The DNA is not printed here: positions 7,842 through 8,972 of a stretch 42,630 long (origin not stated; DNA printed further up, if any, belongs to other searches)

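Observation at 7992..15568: Shell-less eight-gene B12 diol/glycerol dehydratase operon wired to an epoxide-hydrolase-type hydrolase and three SDR-type genes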

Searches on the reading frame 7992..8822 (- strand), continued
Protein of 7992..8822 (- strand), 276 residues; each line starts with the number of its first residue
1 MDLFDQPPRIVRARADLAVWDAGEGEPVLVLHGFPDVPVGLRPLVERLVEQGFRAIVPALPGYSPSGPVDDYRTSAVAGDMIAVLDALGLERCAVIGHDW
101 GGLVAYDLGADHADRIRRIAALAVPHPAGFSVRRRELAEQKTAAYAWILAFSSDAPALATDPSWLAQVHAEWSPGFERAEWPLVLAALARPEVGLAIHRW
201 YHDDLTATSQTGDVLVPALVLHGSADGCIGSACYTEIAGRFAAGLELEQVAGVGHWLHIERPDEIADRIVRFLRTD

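Call 44: search_solved_structures(query=A2, max_evalue=1e-10, show_alignments=5)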
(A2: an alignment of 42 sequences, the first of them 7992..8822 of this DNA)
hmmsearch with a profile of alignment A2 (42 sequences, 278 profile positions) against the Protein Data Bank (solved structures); distinct sequences matched with E-value up to 1e-10: 283 (the best 60 are shown).
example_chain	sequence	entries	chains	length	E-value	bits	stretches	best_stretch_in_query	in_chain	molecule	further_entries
5ng7_A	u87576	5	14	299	7e-59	202.8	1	7-275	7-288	epoxide hydrolase | Alpha/beta epoxide hydrolase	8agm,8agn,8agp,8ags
8hm5_A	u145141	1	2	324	2.2e-42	148.6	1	10-277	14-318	Epoxide hydrolase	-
5cw2_C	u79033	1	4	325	3e-38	135.1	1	4-137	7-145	Putative epoxide hydrolase EPHA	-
3qyj_A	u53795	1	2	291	3.1e-38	135.1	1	9-276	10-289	Alr0039 protein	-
4o08_A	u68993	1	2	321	2e-37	132.4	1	6-276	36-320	Soluble epoxide hydrolase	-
4nzz_A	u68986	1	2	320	2.5e-37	132.1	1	7-276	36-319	Soluble epoxide hydrolase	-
4inz_A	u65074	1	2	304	2.6e-37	132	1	6-276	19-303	Soluble epoxide hydrolase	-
5bov_A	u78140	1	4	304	8.1e-37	130.4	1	14-273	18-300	Putative epoxide hydrolase protein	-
4c4x_A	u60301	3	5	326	1.8e-36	129.2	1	7-129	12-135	BIFUNCTIONAL EPOXIDE HYDROLASE 2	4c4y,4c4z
7eba_A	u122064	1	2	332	2e-36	129.1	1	7-129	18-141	Bifunctional epoxide hydrolase 2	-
3ans_A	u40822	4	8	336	2.1e-36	129.1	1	7-129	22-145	Epoxide hydrolase 2 | Bifunctional epoxide hydrolase 2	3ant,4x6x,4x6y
6i5e_A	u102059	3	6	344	2.3e-36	128.9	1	7-129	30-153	Bifunctional epoxide hydrolase 2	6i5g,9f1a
3pdc_A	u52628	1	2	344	2.3e-36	128.9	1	7-129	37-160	Epoxide hydrolase 2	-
6fr2_A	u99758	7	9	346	2.3e-36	128.9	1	7-129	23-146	Bifunctional epoxide hydrolase 2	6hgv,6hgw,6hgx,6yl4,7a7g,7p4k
4jnc_A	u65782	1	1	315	2.4e-36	128.9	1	9-129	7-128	Bifunctional epoxide hydrolase 2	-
9c2g_A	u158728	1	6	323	4.2e-29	105.1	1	11-274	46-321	Isobutylene epoxide hydrolase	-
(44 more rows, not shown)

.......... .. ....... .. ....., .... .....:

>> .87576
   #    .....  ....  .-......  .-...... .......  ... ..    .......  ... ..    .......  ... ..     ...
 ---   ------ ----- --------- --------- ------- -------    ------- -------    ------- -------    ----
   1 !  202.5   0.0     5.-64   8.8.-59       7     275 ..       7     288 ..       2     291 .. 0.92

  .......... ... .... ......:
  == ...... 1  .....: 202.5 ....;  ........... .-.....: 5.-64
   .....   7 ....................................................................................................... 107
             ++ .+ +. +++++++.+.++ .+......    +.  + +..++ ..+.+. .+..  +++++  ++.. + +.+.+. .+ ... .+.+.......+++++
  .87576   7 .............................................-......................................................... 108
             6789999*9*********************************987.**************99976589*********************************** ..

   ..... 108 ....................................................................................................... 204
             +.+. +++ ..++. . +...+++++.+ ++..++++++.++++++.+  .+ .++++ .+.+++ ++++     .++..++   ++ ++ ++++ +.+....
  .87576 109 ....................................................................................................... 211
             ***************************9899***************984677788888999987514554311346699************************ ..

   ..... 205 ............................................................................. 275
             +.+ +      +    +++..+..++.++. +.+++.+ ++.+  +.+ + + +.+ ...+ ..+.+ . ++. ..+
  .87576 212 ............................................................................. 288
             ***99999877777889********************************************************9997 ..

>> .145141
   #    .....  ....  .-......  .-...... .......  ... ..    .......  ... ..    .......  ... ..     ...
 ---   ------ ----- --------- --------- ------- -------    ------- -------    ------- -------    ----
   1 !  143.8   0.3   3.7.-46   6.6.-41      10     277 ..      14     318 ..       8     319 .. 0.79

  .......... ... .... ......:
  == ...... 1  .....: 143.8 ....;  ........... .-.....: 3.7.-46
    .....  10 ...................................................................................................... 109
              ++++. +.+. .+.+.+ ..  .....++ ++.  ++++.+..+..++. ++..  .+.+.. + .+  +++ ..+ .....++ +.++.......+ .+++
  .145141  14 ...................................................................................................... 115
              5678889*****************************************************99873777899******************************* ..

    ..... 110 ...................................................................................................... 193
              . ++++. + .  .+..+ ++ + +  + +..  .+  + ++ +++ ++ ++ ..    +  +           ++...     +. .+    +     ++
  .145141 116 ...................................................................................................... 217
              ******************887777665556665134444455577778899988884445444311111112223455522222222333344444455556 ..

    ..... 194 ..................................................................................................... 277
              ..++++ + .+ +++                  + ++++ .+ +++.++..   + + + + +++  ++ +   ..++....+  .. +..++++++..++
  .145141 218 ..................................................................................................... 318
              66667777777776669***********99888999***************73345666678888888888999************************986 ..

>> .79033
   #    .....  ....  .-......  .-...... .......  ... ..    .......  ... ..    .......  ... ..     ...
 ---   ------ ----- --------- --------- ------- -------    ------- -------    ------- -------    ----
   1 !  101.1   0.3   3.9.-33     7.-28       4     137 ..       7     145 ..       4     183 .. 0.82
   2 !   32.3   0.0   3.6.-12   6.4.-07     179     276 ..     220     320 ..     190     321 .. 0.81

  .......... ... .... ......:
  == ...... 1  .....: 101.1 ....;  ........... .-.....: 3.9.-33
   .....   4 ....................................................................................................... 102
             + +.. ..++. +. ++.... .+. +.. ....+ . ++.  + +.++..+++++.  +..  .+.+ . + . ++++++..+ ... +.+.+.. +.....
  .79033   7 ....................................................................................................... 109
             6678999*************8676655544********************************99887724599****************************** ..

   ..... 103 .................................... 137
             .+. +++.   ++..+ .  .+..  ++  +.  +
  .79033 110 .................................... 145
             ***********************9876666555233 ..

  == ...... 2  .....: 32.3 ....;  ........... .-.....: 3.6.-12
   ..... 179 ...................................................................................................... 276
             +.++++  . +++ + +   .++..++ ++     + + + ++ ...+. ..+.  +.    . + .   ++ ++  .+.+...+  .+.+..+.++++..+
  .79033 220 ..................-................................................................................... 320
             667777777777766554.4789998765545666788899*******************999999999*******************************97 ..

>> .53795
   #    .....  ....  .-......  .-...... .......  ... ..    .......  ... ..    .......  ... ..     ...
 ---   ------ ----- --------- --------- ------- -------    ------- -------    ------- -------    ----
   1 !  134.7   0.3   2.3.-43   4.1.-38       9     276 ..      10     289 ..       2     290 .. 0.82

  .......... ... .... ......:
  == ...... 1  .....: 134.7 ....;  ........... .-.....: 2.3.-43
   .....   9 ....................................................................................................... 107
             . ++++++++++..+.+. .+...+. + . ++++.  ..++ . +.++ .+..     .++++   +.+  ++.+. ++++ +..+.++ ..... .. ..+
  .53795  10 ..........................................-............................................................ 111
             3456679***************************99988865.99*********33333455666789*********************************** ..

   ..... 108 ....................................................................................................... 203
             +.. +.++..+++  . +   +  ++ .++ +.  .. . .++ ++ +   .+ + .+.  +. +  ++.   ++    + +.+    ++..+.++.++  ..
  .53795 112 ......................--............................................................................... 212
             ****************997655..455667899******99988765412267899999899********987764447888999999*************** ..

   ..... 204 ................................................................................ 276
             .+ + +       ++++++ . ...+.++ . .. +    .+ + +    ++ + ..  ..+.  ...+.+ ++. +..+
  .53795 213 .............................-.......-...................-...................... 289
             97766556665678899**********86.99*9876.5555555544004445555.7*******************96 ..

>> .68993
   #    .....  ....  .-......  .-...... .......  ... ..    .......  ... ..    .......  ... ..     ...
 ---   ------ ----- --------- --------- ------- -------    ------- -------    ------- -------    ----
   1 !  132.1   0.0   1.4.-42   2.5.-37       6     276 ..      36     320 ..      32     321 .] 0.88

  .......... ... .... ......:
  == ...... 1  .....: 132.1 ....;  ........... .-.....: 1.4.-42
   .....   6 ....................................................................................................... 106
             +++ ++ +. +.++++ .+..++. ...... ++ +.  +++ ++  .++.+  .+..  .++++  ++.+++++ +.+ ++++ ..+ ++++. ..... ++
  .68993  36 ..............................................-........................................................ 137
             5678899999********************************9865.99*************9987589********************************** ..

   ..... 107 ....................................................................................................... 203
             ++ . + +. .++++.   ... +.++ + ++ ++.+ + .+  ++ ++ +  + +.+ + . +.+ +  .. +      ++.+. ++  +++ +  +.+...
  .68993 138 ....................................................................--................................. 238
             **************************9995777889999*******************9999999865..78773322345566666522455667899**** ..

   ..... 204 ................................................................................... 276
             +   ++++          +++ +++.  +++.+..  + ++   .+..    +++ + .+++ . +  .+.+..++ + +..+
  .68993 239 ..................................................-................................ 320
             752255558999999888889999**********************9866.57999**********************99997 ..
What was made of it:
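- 7992..8822 (-): g8: alpha/beta-fold epoxide hydrolase, 276 aa. A profile of the family against PDB gives CH65-EH 5ng7 at E=7e-59 over the full length (call 44).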

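Call 49: predict_structure(alignment_id=A2)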
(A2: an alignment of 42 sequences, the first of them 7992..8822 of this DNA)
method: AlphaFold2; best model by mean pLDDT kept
length: 276 residues; sequences in the alignment: 42
mean_pLDDT: 96.7   pTM: 0.94
mean pLDDT of the five models: 96.7, 96.4, 96.3, 96.0, 95.6
residues with pLDDT >= 90: 260; 70-90: 15; 50-70: 1; < 50: 0
segments of 3 or more residues with pLDDT < 50: none
pLDDT, mean of each block of 10 residues (from residue 1): 92 98 98 98 98 99 98 98 99 98 99 99 95 88 95 98 97 96 97 98 92 98 97 94 98 97 98 94
secondary structure, 60 per line:
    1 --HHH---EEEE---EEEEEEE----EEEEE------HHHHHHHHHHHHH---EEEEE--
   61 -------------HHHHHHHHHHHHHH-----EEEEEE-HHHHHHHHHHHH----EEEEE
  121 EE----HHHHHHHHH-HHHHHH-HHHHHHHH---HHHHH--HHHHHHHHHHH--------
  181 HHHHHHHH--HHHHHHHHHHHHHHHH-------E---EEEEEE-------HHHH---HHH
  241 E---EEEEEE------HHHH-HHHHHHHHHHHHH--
elements in order: E9-12 E16-22 E27-31 H38-50 E54-58 H74-87 E93-98 H100-111 E116-122 H127-135 H137-142 H144-151 H155-159 H162-172 H181-188 H191-206 E218-223 H231-234 E245-250 H257-260 H262-274

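Call 56: fold_search(model_id=the predicted structure, library=pdb)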
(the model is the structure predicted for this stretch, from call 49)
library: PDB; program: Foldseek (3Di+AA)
matches with E <= 10: 1965; with E <= 0.001: 1773
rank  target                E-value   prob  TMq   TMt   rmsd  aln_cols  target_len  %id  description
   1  5ng7_A                1.3e-20  1.00  0.89  0.84   2.8       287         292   22  Novel epoxide hydrolases belonging to the alpha/beta hydrolases superfamily in metagenomes from hot environments (released 2018-05-16)
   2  8agn_DDD              1.8e-20  1.00  0.89  0.85   2.6       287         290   22  Cyclohexane epoxide low pH soak of epoxide hydrolase from metagenomic source ch65 (released 2023-08-16)
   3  5ng7_B                2.2e-20  1.00  0.90  0.85   2.5       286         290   22  Novel epoxide hydrolases belonging to the alpha/beta hydrolases superfamily in metagenomes from hot environments (released 2018-05-16)
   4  8ags_AAA              3.3e-20  1.00  0.89  0.83   2.5       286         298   22  Cyclohexane epoxide soak of epoxide hydrolase from metagenomic source ch65 resulting in halogenated compound in the  (released 2023-08-16)
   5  8agn_BBB              3.3e-20  1.00  0.88  0.84   2.9       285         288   22  Cyclohexane epoxide low pH soak of epoxide hydrolase from metagenomic source ch65 (released 2023-08-16)
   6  8agm_DDD              4.4e-20  1.00  0.88  0.83   2.9       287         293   22  Limonene epoxide low pH soak of epoxide hydrolase from metagenomic source ch65 (released 2023-08-16)
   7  3r3x_B                5.3e-20  1.00  0.84  0.81   2.7       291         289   24  Crystal Structure of the Fluoroacetate Dehalogenase RPA1163 - Asp110Asn/Bromoacetate (released 2011-05-04)
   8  5k3d_B                1.2e-19  1.00  0.83  0.80   2.7       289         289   24  Crystal Structure of the Fluoroacetate Dehalogenase RPA1163 - WT/Apo - No Halide (released 2017-02-01)
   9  8agp_AAA              1.2e-19  1.00  0.89  0.83   2.5       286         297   21  Halogenated product of limonene epoxide turnover by epoxide hydrolase from metagenomic source ch65 (released 2023-08-16)
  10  3r40_A                1.3e-19  1.00  0.86  0.82   2.6       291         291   24  Crystal Structure of the Fluoroacetate Dehalogenase RPA1163 - Asp110Asn/apo (released 2011-05-04)
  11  5o2i_B                1.3e-19  1.00  0.84  0.78   2.9       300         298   23  An efficient setup for fixed-target, time-resolved serial crystallography with optical excitation (released 2018-06-13)
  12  5nyv_A                1.6e-19  1.00  0.85  0.79   2.8       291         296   23  Crystal structure determination from picosecond infrared laser ablated protein crystals by serial synchrotron crystall (released 2018-03-21)
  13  3r3w_B                2.3e-19  1.00  0.83  0.80   2.6       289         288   23  Crystal Structure of the Fluoroacetate Dehalogenase RPA1163 - Asp110Asn/Chloroacetate (released 2011-05-04)
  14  8agm_BBB              2.4e-19  1.00  0.88  0.84   2.8       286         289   22  Limonene epoxide low pH soak of epoxide hydrolase from metagenomic source ch65 (released 2023-08-16)
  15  6qkt_B                2.4e-19  1.00  0.86  0.81   2.6       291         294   24  Crystal Structure of the Fluoroacetate Dehalogenase RPA1163 - Tyr219Phe - Fluoroacetate soaked 24hr - Glycolate bound (released 2019-06-26)
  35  9c2g_B                5.9e-19  1.00  0.84  0.79   3.2       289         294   19  ISOBUTYLENE EPOXIDE HYDROLASE FROM MYCOLICIBACTERIUM (released 2025-10-01)
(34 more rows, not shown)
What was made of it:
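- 7992..8822 (-): AF2 pLDDT 96.7; Foldseek top hits are 5ng7/8agn at TMq 0.89 (calls 49, 56).
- On Alpha/beta-fold epoxide hydrolase: Fluoroacetate dehalogenase is close behind at 0.83-0.87 (calls 49, 56).
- Closest known: Isobutylene epoxide hydrolase route of Mycolicibacterium. Same: 9c2g is a structural match to g8 at TMq 0.84 (call 56).
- Fluoroacetate dehalogenases are the second-best structural matches (call 56).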

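Call 70: find_encoding_contigs(protein=P0166, flank=8000, max_places=1)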
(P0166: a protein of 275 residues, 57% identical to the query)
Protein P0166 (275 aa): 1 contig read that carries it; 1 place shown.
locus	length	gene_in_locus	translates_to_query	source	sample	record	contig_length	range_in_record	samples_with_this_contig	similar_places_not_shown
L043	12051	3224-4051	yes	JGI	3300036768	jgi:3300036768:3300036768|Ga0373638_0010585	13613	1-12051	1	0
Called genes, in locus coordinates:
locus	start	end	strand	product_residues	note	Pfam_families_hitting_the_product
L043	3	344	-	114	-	?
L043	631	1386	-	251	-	PF20772:TACO1_YebC_N, PF01709:Transcrip_reg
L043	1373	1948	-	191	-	PF01174:SNO, PF07685:GATase_3 (weak)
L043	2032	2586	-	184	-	PF12802:MarR_2, PF13463:HTH_27 (weak)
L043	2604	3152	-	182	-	PF11563:Protoglobin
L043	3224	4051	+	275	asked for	PF00561:Abhydrolase_1, PF12146:Hydrolase_4 (weak), PF12697:Abhydrolase_6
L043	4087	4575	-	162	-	PF07883:Cupin_2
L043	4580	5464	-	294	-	PF01680:SOR_SNZ, PF05690:ThiG (weak)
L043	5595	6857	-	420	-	PF01266:DAO, PF03486:HI0933_like (faint), PF07992:Pyr_redox_2 (faint), PF13450:NAD_binding_8 (weak)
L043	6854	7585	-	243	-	PF01177:Asp_Glu_race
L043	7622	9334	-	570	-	PF02538:Hydantoinase_B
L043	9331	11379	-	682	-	PF05378:Hydant_A_N, PF01968:Hydantoinase_A, PF19278:Hydant_A_C (faint)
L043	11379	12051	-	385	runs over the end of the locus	PF00155:Aminotran_1_2, PF01041:DegT_DnrJ_EryC1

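Call 71: find_encoding_contigs(protein=P0168, flank=8000, max_places=1)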
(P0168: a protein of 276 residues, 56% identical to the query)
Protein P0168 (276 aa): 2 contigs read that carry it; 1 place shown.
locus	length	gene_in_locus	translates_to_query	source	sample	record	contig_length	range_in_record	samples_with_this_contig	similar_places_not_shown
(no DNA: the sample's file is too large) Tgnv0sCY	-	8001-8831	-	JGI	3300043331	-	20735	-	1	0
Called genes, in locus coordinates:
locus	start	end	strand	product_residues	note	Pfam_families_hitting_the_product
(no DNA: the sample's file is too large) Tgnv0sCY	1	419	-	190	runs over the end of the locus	PF01330:RuvA_N, PF00633:HHH (faint), PF14520:HHH_5, PF21176:RecR_HhH (faint)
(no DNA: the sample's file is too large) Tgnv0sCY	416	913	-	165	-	PF02075:RuvC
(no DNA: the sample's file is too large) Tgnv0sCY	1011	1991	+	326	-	PF18998:Flg_new_2, PF00353:HemolysinCabind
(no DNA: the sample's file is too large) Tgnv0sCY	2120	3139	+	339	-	PF18998:Flg_new_2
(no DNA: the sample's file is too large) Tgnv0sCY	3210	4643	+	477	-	PF18998:Flg_new_2 (faint), PF00353:HemolysinCabind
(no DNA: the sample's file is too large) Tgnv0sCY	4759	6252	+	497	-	PF18998:Flg_new_2 (faint), PF00353:HemolysinCabind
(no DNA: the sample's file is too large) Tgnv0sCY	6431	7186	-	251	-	PF20772:TACO1_YebC_N, PF01709:Transcrip_reg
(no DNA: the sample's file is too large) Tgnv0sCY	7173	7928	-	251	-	PF01174:SNO, PF07685:GATase_3 (weak)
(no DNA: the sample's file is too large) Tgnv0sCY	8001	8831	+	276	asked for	PF00561:Abhydrolase_1, PF12697:Abhydrolase_6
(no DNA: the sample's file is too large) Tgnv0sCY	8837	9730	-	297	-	PF01680:SOR_SNZ, PF05690:ThiG (weak)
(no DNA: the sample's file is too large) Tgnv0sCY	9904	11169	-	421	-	PF00070:Pyr_redox (faint), PF00890:FAD_binding_2 (weak), PF01266:DAO, PF03486:HI0933_like (faint), PF07992:Pyr_redox_2 (faint), PF13738:Pyr_redox_3 (faint)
